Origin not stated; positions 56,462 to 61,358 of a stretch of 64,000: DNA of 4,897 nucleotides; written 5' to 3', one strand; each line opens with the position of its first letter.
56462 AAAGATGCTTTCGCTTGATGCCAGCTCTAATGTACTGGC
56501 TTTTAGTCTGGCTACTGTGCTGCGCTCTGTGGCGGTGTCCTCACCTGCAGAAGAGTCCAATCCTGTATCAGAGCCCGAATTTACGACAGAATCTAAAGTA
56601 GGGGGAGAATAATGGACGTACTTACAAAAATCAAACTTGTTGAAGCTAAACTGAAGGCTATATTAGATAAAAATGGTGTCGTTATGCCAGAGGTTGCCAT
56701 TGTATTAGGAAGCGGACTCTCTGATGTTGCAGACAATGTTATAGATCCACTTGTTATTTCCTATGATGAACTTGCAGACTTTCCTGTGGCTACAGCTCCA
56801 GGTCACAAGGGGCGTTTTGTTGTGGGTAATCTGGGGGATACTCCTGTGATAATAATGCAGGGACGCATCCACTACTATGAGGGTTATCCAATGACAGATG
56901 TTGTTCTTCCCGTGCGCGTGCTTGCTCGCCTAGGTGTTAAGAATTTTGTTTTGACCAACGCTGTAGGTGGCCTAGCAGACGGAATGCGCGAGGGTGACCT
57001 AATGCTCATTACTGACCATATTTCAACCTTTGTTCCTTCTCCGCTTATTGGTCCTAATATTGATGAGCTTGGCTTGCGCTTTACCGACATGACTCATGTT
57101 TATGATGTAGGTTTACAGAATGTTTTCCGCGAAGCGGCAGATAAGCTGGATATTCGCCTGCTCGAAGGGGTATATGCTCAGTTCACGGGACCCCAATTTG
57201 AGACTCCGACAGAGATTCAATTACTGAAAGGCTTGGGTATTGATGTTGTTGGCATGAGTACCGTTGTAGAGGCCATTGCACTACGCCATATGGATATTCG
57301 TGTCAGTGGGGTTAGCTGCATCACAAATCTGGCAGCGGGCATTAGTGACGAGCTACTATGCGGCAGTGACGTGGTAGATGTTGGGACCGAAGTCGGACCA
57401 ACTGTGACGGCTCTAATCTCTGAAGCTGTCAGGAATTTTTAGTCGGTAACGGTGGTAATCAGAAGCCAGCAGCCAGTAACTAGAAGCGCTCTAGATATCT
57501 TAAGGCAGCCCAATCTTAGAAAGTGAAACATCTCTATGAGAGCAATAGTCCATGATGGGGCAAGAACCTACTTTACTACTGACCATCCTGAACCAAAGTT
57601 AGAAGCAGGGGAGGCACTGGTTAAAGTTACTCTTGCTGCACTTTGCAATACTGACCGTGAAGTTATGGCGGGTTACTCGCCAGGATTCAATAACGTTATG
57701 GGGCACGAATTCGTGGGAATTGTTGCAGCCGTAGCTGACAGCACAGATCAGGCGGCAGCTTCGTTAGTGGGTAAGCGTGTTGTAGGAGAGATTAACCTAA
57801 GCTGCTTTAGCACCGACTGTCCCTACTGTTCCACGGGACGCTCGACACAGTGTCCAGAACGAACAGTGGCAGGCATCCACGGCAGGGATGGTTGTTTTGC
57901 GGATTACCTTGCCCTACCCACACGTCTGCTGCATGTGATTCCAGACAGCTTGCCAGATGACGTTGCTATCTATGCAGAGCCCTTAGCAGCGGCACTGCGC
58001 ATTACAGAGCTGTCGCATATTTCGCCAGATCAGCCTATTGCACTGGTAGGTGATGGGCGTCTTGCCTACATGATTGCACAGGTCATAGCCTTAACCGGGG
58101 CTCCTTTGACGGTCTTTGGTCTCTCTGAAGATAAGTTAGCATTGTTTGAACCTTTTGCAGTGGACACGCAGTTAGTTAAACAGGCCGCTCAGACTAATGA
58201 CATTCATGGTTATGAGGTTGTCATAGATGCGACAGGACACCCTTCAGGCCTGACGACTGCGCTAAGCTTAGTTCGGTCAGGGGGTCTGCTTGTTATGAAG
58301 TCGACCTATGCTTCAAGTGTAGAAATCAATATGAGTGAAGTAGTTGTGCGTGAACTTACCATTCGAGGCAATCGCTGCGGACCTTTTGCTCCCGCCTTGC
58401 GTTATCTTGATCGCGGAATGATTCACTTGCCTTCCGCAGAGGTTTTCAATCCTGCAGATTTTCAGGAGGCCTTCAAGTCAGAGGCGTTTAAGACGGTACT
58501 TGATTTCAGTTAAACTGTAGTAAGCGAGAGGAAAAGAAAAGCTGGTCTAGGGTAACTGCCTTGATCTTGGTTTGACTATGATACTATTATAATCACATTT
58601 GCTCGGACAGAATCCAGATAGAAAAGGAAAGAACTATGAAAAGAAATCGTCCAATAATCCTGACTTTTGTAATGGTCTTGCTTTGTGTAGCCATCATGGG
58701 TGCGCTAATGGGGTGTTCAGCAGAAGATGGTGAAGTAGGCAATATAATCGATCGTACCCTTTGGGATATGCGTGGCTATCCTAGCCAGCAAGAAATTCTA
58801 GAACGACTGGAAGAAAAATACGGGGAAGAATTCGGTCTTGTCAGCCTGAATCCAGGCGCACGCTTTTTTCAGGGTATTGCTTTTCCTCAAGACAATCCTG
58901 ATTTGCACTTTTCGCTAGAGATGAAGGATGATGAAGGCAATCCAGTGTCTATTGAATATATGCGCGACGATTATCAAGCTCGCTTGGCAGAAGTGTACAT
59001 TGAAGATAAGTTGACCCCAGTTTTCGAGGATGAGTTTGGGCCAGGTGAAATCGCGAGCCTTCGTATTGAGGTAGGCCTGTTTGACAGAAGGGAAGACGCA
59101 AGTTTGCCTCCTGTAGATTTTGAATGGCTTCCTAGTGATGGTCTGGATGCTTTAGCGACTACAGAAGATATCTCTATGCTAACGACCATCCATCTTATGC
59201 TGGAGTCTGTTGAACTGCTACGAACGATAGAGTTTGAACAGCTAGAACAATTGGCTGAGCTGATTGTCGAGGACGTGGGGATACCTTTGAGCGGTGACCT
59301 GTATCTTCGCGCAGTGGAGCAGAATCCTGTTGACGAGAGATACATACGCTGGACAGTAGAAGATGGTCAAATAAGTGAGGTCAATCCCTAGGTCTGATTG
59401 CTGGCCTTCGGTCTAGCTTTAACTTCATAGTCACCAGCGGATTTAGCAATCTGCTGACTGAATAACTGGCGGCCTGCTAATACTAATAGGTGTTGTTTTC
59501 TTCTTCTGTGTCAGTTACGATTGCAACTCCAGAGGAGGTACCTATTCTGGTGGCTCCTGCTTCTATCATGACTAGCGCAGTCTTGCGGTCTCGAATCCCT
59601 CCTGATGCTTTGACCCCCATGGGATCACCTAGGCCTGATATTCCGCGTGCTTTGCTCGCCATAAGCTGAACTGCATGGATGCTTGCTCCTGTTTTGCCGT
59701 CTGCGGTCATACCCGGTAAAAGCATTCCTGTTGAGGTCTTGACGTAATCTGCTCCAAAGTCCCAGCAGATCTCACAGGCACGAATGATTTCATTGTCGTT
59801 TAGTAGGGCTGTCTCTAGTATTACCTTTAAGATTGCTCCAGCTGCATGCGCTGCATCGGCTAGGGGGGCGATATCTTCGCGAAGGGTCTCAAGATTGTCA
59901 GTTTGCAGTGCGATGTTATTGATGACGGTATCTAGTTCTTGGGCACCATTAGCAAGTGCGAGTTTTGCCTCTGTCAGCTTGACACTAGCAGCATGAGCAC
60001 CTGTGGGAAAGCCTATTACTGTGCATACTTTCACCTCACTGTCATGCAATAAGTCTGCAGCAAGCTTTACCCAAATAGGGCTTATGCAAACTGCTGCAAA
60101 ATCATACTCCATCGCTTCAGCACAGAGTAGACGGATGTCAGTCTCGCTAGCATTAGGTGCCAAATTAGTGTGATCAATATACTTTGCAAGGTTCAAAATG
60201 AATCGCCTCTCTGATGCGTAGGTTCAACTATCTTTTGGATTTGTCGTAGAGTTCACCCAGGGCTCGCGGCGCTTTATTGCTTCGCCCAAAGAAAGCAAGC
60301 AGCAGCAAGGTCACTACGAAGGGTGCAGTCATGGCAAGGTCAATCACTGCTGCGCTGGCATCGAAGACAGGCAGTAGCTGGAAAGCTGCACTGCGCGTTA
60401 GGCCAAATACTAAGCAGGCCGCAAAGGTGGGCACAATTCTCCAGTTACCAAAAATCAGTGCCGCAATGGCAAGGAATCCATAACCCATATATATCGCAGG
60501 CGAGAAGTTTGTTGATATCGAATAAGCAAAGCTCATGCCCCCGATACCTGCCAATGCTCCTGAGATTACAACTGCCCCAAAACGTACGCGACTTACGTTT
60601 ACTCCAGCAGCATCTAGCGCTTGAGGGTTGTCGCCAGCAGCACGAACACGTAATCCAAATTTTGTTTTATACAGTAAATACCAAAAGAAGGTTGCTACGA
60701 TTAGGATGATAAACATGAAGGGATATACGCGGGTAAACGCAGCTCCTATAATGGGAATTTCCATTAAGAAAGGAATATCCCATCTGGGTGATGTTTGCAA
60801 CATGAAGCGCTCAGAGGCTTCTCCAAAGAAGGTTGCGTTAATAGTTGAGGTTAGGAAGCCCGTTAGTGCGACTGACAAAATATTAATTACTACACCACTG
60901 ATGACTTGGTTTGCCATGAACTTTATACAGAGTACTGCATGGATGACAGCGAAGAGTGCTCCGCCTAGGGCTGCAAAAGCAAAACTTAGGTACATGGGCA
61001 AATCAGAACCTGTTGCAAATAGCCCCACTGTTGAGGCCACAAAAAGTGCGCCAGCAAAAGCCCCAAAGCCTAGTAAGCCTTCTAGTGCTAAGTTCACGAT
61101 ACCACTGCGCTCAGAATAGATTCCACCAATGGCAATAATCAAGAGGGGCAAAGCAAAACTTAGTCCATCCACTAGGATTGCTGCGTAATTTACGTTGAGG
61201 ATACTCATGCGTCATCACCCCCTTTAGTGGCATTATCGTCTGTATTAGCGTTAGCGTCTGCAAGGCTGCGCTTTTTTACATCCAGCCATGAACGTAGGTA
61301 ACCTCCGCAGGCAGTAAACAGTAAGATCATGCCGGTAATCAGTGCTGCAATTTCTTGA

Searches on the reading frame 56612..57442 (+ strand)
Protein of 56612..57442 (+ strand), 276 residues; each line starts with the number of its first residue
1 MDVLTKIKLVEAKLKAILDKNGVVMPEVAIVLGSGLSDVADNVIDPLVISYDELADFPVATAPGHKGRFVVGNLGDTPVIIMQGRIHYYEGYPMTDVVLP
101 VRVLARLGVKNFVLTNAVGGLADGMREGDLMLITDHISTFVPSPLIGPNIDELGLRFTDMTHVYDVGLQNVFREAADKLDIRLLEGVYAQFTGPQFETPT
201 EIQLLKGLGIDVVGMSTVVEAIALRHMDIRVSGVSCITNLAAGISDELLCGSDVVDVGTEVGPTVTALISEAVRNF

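Call 16: search_protein_families(library=pfam, proteins=[window:56612-57442:+], max_evalue=0.00001)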
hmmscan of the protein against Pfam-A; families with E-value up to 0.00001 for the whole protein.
window:56612-57442:+ (276 aa): 1 family
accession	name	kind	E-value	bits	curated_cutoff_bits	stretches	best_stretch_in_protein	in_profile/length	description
PF01048.26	PNP_UDP_1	-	8.5e-49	166.5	25.1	1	28-273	2-232/233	Phosphorylase superfamily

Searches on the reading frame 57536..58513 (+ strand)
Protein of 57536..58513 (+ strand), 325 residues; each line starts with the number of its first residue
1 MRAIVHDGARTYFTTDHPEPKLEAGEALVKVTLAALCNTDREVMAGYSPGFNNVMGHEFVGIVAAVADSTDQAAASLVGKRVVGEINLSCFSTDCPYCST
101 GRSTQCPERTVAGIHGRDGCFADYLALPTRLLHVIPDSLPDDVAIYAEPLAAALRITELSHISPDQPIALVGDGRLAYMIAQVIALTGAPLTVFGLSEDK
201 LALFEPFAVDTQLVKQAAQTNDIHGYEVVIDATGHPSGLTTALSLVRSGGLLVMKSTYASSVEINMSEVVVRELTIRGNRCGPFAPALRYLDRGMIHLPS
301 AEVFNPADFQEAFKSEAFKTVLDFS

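Call 16: search_protein_families(library=pfam, proteins=[window:57536-58513:+], max_evalue=0.00001)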
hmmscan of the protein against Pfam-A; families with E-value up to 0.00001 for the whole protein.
window:57536-58513:+ (325 aa): 2 families
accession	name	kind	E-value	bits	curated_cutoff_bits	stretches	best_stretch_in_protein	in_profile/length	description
PF08240.17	ADH_N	-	6.6e-20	71.7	23.5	1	24-137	2-104/104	Alcohol dehydrogenase GroES-like domain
PF00107.32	ADH_zinc_N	-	9.1e-09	35.8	31.8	1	179-283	5-116/129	Zinc-binding dehydrogenase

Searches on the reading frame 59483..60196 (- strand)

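Call 16: search_protein_families(library=pfam, proteins=[window:59483-60196:-], max_evalue=0.00001)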
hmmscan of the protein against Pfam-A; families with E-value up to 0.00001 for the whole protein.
window:59483-60196:- (237 aa): 1 family
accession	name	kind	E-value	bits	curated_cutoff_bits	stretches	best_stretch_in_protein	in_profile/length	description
PF01791.15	DeoC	-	1.6e-14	54.5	23.8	1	4-226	3-226/229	DeoC/LacD family aldolase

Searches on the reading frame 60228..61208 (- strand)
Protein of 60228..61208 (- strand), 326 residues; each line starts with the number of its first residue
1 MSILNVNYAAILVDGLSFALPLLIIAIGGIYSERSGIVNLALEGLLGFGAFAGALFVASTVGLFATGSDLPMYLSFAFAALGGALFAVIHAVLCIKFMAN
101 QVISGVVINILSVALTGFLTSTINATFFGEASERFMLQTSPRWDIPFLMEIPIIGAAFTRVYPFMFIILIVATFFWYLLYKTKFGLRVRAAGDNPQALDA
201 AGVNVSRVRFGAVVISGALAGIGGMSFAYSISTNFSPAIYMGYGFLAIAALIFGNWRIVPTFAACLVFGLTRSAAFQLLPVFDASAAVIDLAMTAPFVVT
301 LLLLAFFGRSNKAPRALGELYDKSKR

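Call 16: search_protein_families(library=pfam, proteins=[window:60228-61208:-], max_evalue=0.00001)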
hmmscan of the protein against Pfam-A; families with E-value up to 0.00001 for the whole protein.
window:60228-61208:- (326 aa): 1 family
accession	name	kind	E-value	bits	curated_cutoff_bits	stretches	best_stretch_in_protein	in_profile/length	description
PF02653.21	BPD_transp_2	-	5.1e-40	137.8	26.8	1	12-288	2-253/269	Branched-chain amino acid transport system / permease component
